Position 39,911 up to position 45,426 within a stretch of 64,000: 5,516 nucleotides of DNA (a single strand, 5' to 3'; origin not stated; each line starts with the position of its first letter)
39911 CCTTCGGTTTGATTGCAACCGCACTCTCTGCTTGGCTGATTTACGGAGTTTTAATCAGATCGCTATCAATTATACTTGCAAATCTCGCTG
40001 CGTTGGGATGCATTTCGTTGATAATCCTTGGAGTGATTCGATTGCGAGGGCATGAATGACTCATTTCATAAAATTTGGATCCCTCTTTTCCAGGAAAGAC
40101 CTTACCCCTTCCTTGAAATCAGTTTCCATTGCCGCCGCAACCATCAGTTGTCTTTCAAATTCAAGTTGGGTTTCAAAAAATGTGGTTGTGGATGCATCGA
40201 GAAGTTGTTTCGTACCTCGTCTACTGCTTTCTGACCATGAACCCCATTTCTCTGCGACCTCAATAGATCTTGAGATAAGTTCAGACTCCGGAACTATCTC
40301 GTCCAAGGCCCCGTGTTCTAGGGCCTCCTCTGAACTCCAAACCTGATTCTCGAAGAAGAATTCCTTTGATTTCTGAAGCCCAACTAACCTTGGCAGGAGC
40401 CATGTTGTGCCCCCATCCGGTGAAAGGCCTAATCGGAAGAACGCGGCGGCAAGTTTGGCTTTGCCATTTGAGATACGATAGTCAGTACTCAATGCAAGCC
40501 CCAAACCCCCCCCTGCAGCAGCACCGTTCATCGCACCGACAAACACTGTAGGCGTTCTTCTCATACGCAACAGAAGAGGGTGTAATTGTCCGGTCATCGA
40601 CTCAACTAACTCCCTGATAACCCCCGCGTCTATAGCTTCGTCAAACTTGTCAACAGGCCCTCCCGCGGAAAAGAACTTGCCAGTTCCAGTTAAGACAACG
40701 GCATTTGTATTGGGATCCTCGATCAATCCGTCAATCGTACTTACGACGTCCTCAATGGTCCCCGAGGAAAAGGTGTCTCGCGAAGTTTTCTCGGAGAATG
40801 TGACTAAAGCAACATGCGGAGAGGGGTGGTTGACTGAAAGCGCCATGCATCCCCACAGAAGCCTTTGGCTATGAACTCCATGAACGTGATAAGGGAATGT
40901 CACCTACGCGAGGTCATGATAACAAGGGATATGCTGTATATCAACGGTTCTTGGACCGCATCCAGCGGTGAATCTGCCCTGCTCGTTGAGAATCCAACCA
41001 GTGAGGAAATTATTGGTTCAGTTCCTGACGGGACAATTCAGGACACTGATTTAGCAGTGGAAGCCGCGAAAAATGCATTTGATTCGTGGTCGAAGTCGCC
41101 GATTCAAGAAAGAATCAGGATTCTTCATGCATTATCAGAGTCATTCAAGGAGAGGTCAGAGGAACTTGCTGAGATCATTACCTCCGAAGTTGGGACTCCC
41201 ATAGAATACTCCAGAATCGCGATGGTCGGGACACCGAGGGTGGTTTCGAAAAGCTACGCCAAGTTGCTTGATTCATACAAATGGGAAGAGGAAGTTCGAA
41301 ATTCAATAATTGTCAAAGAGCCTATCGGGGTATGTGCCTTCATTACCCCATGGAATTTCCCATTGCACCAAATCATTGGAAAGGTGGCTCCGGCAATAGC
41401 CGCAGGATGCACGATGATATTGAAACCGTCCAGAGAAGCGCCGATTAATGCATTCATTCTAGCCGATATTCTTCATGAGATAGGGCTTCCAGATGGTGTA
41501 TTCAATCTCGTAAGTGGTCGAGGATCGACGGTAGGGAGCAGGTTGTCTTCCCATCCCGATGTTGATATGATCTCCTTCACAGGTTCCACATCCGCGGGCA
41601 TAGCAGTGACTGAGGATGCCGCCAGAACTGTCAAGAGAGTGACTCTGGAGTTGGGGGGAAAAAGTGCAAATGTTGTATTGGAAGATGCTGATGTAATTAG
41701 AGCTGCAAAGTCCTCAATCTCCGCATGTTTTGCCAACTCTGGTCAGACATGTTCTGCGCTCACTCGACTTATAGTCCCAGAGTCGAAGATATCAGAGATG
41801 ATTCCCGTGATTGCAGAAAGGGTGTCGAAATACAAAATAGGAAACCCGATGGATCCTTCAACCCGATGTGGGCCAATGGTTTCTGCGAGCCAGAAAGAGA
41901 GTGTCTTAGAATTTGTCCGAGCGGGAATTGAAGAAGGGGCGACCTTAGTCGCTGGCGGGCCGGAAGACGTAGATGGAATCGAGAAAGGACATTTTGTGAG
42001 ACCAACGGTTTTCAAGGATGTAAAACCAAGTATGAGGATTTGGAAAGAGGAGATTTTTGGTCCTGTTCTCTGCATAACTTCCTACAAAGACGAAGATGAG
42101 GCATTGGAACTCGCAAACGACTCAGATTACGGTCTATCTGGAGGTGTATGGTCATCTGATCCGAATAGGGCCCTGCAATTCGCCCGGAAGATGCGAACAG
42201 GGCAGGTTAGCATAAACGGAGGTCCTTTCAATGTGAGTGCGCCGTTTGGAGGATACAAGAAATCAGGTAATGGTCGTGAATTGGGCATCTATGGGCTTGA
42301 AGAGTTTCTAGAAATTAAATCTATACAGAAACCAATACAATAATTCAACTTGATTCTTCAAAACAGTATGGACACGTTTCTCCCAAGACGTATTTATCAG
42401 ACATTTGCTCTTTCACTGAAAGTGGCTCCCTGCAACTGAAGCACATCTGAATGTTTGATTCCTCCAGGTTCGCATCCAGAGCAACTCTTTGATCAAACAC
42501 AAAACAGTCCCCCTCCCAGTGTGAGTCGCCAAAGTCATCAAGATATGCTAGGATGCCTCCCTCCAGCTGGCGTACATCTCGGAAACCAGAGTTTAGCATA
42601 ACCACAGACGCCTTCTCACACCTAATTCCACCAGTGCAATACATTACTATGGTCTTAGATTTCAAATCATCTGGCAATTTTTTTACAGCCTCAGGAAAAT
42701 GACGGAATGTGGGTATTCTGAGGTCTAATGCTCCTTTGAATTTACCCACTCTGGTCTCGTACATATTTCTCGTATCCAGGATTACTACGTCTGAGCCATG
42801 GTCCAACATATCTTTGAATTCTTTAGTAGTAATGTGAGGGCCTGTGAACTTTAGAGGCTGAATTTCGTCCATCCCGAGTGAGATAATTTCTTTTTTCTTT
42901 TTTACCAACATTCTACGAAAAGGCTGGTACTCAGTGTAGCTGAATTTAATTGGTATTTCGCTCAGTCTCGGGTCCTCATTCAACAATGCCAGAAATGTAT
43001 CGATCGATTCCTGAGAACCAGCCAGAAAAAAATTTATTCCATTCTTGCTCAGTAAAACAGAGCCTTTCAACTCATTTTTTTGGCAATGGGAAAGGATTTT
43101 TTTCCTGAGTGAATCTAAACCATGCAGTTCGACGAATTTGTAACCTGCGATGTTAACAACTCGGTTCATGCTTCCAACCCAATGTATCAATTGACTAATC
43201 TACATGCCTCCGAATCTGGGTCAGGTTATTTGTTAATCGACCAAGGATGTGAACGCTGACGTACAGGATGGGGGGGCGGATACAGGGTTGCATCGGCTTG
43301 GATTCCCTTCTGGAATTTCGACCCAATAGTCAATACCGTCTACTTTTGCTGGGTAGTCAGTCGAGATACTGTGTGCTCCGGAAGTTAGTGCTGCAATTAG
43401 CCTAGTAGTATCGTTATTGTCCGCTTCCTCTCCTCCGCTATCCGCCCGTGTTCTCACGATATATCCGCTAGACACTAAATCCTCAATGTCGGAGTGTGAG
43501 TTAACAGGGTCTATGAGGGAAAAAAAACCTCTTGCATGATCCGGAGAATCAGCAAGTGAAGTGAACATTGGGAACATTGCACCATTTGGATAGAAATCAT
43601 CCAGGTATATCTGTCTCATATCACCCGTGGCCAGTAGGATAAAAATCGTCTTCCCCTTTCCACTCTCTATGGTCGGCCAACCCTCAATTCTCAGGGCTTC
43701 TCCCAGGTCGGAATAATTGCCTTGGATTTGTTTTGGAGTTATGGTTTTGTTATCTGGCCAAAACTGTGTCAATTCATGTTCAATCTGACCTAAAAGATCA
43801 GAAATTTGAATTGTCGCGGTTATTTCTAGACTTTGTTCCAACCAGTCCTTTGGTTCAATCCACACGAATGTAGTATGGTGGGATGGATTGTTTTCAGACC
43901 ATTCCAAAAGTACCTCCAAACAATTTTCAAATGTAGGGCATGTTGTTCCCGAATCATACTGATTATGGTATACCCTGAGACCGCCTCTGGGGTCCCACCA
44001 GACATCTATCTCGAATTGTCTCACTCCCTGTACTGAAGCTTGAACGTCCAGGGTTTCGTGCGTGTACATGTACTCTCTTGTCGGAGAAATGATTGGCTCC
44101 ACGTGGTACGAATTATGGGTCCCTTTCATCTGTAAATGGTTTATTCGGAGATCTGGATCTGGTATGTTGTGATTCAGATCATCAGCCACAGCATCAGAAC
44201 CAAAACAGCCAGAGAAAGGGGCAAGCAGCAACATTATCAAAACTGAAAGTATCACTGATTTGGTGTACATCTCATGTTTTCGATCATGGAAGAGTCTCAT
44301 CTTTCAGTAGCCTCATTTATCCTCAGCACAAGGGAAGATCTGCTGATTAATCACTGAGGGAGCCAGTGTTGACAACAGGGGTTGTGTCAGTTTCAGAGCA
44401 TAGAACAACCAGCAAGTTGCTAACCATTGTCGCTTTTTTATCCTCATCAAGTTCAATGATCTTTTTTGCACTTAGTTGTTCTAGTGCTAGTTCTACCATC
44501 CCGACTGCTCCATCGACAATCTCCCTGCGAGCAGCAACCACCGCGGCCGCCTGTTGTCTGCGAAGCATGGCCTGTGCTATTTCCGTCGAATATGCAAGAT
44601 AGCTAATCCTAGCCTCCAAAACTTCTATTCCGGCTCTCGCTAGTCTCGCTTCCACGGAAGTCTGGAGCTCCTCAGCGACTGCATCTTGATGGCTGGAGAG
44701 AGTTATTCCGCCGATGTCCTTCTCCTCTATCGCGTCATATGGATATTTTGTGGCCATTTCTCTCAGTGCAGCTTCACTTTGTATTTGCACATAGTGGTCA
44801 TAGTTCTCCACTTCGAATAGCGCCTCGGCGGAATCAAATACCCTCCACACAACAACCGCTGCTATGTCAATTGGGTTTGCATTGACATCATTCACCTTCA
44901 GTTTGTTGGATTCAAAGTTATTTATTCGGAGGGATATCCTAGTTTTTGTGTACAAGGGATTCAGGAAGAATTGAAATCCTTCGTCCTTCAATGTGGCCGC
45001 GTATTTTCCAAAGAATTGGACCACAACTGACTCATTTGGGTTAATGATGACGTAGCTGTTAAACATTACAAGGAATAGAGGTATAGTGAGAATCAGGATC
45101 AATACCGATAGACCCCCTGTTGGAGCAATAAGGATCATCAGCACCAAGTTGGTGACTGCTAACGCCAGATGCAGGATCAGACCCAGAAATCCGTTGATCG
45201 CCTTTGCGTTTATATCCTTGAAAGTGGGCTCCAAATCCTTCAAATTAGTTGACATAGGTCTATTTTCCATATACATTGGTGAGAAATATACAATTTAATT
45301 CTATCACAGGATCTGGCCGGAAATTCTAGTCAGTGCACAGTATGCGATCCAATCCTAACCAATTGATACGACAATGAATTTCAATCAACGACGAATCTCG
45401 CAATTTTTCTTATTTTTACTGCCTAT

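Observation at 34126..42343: Box-like (benzoyl-CoA epoxidase-type) CoA-thioester catabolic cluster in an archaeon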

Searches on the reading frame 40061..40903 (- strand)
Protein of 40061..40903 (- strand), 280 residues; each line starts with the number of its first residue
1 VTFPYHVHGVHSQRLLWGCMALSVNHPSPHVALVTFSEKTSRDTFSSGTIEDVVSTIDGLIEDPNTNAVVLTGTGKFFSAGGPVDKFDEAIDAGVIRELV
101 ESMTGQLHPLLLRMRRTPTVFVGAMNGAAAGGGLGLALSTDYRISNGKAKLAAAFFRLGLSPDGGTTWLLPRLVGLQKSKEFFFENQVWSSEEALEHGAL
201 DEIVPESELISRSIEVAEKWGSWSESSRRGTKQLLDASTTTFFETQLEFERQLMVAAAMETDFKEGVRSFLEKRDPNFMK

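Call 3: search_protein_families(library=pfam, proteins=[window:40061-40903:-], max_evalue=0.01)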
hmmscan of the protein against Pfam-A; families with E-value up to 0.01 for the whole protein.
window:40061-40903:- (280 aa): 2 families
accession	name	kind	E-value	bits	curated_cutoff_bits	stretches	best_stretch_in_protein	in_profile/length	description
PF00378.25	ECH_1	-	2.3e-47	161.9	27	1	31-279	6-249/251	Enoyl-CoA hydratase/isomerase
PF16113.10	ECH_2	-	3.6e-23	83.1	27.2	1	35-175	5-144/335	Enoyl-CoA hydratase/isomerase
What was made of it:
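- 40061..40903 (-): ECH2, a PaaG-type (isomerase-like) crotonase, always paired with an ALDH. ECH_1 E=2.3e-47 (call 3).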

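Call 4: search_protein_families(library=ncbifam, proteins=[window:40061-40903:-], max_evalue=0.01)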
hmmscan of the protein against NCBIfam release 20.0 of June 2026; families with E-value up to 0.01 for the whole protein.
window:40061-40903:- (280 aa): 72 families (the best 25 are shown)
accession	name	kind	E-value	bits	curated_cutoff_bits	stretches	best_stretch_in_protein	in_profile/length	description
NF046063.1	oxepin_alt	equivalog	2.7e-44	151.6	300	1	30-277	9-254/254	oxepin-CoA hydrolase, alternative type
NF006699.0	PRK09245.1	subfamily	3.1e-43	148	354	1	29-279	11-264/266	crotonase/enoyl-CoA hydratase family protein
NF004635.0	PRK05981.1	equivalog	5e-42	144.2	351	1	30-278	13-263/266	enoyl-CoA hydratase/isomerase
NF005803.0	PRK07658.1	equivalog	6.6e-42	143.7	313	1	28-279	9-255/257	enoyl-CoA hydratase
NF005700.0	PRK07511.1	subfamily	5.3e-41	140.9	274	1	30-279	12-259/260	enoyl-CoA hydratase family protein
TIGR02280.1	PaaB1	equivalog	1e-39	136.6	345.15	1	31-278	9-253/256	2-(1,2-epoxy-1,2-dihydrophenyl)acetyl-CoA isomerase PaaG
NF005804.0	PRK07659.1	equivalog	1.3e-37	129.7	311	1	29-279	14-258/260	enoyl-CoA hydratase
NF004857.0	PRK06210.1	equivalog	2.6e-37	128.8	341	1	28-279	16-273/275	enoyl-CoA hydratase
NF006109.0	PRK08260.1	subfamily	1.1e-36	126.6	320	1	30-279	13-276/296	enoyl-CoA hydratase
NF006566.0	PRK09076.1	subfamily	4.1e-36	124.9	286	1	28-278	12-257/260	enoyl-CoA hydratase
NF050134.1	TdecoylIsomFabM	equivalog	1.5e-35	122.9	400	1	30-279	11-259/261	trans-2-decenoyl-ACP isomerase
NF004725.0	PRK06072.1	equivalog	1.9e-35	122.8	293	1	30-278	9-245/248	enoyl-CoA hydratase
NF005802.0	PRK07657.1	equivalog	6.8e-34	117.6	363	1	22-278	5-257/260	enoyl-CoA hydratase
NF004525.0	PRK05870.1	equivalog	3.8e-33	115.5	285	1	28-265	10-241/249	enoyl-CoA hydratase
NF004840.0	PRK06190.1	equivalog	1.3e-32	113.5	253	1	27-262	10-240/260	enoyl-CoA hydratase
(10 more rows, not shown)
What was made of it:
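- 40061..40903 (-): Best NCBIfam hit is 'oxepin-CoA hydrolase, alternative type' at 151.6 bits (cutoff 300); PaaG scores 136.6 (call 4).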

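Call 40: search_solved_structures(query=window:40061-40903:-, max_evalue=0.001)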
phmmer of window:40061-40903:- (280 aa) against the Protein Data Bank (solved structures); distinct sequences matched with E-value up to 0.001: 204 (the best 60 are shown).
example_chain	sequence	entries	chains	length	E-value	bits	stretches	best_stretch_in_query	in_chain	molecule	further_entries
2ej5_A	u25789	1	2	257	6.9e-33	117.5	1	31-278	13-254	Enoyl-CoA hydratase subunit II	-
3kqf_A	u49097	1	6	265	8.1e-32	114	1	21-278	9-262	Enoyl-CoA hydratase/isomerase family protein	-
4fzw_C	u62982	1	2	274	2.3e-30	109.2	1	20-278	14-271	1,2-epoxyphenylacetyl-CoA isomerase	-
3pea_A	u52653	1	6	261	8e-30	107.4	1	28-278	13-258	Enoyl-CoA hydratase/isomerase family protein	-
5ylo_A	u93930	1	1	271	1.2e-29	106.8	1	32-278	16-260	Probable enoyl-CoA hydratase/isomerase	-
6sl9_AAA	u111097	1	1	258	1.3e-28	103.4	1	50-279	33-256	Enoyl-CoA hydratase/carnithine racemase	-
6slb_AAA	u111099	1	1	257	1.3e-28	103.4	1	50-279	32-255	Enoyl-CoA hydratase/carnithine racemase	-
3hrx_A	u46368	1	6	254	1.4e-28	103.4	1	51-279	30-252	Probable enoyl-CoA hydratase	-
6sla_AAA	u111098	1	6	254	6.6e-28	101.1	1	51-279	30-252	Enoyl-CoA hydratase/carnithine racemase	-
3qre_A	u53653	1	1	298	2e-25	93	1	30-278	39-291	Enoyl-CoA hydratase, EchA12_1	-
5wyb_B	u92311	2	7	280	1.1e-24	90.6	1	29-278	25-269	Probable enoyl-CoA hydratase/isomerase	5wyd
5z7r_A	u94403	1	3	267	1.1e-23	87.3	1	30-275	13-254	Short-chain-enoyl-CoA hydratase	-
4jcs_A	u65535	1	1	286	4.2e-23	85.4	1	36-278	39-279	Enoyl-CoA hydratase/isomerase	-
4fjw_D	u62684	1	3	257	5.6e-23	85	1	30-278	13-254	Probable enoyl-CoA hydratase echA8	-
3h81_A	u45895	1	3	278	5.6e-23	85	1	29-278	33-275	enoyl-CoA hydratase echA8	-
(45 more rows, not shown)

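Call 76: search_solved_structures(query=window:40061-40846:-, max_evalue=1e-27, show_alignments=5)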
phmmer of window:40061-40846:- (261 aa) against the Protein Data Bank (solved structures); distinct sequences matched with E-value up to 1e-27: 9.
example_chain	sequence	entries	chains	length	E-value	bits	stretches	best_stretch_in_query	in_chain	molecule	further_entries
2ej5_A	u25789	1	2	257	5.9e-33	117.7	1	12-259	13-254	Enoyl-CoA hydratase subunit II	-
3kqf_A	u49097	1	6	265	1.2e-31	113.4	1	3-259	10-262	Enoyl-CoA hydratase/isomerase family protein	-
4fzw_C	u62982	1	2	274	4.6e-30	108.2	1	7-259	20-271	1,2-epoxyphenylacetyl-CoA isomerase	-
3pea_A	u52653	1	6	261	7.9e-30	107.4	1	9-259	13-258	Enoyl-CoA hydratase/isomerase family protein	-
5ylo_A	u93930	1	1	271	1.1e-29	107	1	13-259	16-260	Probable enoyl-CoA hydratase/isomerase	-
3hrx_A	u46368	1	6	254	1.1e-28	103.6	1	32-260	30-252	Probable enoyl-CoA hydratase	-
6slb_AAA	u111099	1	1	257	1.1e-28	103.6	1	32-260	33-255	Enoyl-CoA hydratase/carnithine racemase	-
6sl9_AAA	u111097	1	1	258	1.1e-28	103.6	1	32-260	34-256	Enoyl-CoA hydratase/carnithine racemase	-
6sla_AAA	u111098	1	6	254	5.5e-28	101.4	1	32-260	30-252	Enoyl-CoA hydratase/carnithine racemase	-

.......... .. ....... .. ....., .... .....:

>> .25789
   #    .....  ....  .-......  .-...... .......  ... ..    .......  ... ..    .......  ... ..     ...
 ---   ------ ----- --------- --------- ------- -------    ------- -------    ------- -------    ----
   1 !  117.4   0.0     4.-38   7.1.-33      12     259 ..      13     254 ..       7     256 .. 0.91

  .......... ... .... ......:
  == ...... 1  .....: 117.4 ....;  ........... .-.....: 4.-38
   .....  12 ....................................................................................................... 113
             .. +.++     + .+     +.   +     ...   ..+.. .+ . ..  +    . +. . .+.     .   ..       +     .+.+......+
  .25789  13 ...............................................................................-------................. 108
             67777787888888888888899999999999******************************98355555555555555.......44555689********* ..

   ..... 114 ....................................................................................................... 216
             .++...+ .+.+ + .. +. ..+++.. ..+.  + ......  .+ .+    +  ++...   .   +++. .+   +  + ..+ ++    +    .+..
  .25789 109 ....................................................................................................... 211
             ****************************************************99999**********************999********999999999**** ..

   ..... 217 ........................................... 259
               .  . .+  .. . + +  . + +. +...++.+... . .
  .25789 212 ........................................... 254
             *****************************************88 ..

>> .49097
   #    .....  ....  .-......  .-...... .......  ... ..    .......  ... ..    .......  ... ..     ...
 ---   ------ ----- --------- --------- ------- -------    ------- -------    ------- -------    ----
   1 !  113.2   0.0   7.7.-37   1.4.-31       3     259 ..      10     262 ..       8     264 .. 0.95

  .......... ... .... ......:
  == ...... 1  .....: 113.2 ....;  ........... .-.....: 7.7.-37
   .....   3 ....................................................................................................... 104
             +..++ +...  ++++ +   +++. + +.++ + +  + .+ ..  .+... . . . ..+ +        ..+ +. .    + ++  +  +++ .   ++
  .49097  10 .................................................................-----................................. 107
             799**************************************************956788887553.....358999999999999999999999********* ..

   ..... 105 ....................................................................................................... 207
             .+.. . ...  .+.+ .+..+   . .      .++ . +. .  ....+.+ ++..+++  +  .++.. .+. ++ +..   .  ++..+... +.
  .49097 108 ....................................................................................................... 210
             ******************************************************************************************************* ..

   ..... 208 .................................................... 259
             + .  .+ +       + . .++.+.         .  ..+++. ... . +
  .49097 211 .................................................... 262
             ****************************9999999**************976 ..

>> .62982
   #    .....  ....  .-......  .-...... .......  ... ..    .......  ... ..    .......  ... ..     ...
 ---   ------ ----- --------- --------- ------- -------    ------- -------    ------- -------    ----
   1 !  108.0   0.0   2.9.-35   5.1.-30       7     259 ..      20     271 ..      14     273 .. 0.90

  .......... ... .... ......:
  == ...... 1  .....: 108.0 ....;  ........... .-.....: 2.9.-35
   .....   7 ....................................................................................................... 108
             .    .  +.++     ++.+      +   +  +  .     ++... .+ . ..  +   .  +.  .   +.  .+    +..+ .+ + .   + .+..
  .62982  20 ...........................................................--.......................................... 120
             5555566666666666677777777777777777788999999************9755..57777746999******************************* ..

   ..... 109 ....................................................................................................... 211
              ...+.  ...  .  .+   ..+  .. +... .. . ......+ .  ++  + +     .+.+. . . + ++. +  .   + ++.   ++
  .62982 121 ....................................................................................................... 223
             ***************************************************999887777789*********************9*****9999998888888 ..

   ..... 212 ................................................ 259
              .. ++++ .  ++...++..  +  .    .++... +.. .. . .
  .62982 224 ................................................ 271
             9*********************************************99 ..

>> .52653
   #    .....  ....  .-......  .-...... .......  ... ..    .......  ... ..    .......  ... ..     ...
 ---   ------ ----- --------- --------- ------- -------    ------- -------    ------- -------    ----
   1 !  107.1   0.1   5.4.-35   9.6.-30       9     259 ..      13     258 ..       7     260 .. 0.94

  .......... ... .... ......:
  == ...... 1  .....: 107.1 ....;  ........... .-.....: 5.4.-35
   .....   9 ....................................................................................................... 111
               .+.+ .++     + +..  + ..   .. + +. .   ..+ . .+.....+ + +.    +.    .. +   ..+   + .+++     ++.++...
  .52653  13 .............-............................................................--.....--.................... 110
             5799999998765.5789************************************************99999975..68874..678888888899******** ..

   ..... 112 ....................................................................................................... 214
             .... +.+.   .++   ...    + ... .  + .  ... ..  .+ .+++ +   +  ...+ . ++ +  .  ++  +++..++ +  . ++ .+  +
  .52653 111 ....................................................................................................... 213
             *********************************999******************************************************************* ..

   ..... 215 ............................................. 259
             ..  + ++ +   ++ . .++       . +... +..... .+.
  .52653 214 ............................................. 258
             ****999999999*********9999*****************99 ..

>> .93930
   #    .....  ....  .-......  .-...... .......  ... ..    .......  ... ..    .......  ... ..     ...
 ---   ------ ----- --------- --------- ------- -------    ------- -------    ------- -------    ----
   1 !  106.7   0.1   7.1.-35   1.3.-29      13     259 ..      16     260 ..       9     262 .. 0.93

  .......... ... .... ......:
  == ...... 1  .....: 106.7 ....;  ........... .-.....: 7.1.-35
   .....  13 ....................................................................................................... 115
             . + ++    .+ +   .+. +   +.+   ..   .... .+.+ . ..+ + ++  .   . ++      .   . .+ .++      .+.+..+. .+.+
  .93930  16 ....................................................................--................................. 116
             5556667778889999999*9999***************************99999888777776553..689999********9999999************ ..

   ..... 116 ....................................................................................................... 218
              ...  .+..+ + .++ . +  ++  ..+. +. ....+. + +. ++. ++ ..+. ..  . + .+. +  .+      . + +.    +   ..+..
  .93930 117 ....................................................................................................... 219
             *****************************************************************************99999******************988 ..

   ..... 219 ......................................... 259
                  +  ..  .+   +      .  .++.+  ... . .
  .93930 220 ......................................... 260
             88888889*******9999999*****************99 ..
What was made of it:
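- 40061..40903 (-): It lacks both hydratase Glu residues and shares the segment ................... with E. coli PaaG (call 76).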

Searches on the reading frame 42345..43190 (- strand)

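Call 15: search_protein_families(library=pfam, proteins=[window:42345-43190:-], max_evalue=0.0001)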
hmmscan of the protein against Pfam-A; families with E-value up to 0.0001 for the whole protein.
window:42345-43190:- (281 aa): 2 families
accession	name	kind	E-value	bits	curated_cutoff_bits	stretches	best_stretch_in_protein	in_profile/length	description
PF17773.7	UPF0176_N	-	3.2e-24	85.6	26.2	1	12-102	2-92/92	UPF0176 acylphosphatase like domain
PF00581.25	Rhodanese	-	6.4e-11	43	22.2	1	121-217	1-100/102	Rhodanese-like domain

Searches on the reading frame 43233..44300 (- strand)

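Call 15: search_protein_families(library=pfam, proteins=[window:43233-44300:-], max_evalue=0.0001)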
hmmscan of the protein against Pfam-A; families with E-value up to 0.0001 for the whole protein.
window:43233-44300:- (355 aa): 1 family
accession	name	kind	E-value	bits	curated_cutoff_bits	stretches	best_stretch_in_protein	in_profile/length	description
PF16670.11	PI-PLC-C1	-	4.6e-60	203.8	29.9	2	107-339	95-329/329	Phosphoinositide phospholipase C, Ca2+-dependent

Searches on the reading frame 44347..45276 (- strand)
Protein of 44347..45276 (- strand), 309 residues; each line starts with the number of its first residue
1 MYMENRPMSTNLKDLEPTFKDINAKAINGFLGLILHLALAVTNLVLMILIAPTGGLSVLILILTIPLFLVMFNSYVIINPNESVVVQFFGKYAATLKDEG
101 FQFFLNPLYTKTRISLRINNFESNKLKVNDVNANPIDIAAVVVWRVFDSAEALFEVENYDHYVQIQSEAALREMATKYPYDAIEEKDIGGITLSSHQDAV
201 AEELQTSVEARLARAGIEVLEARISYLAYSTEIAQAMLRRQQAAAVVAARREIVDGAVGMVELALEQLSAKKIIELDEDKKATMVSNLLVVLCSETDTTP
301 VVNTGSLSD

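Call 15: search_protein_families(library=pfam, proteins=[window:44347-45276:-], max_evalue=0.0001)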
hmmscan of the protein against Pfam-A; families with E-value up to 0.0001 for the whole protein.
window:44347-45276:- (309 aa): 2 families
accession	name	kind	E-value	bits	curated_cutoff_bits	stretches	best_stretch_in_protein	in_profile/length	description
PF01145.31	Band_7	-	3.1e-24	86.4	23.6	1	77-246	2-164/176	SPFH domain / Band 7 family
PF13421.11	Band_7_1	-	6.7e-06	26.3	24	1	130-241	93-207/211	SPFH domain-Band 7 family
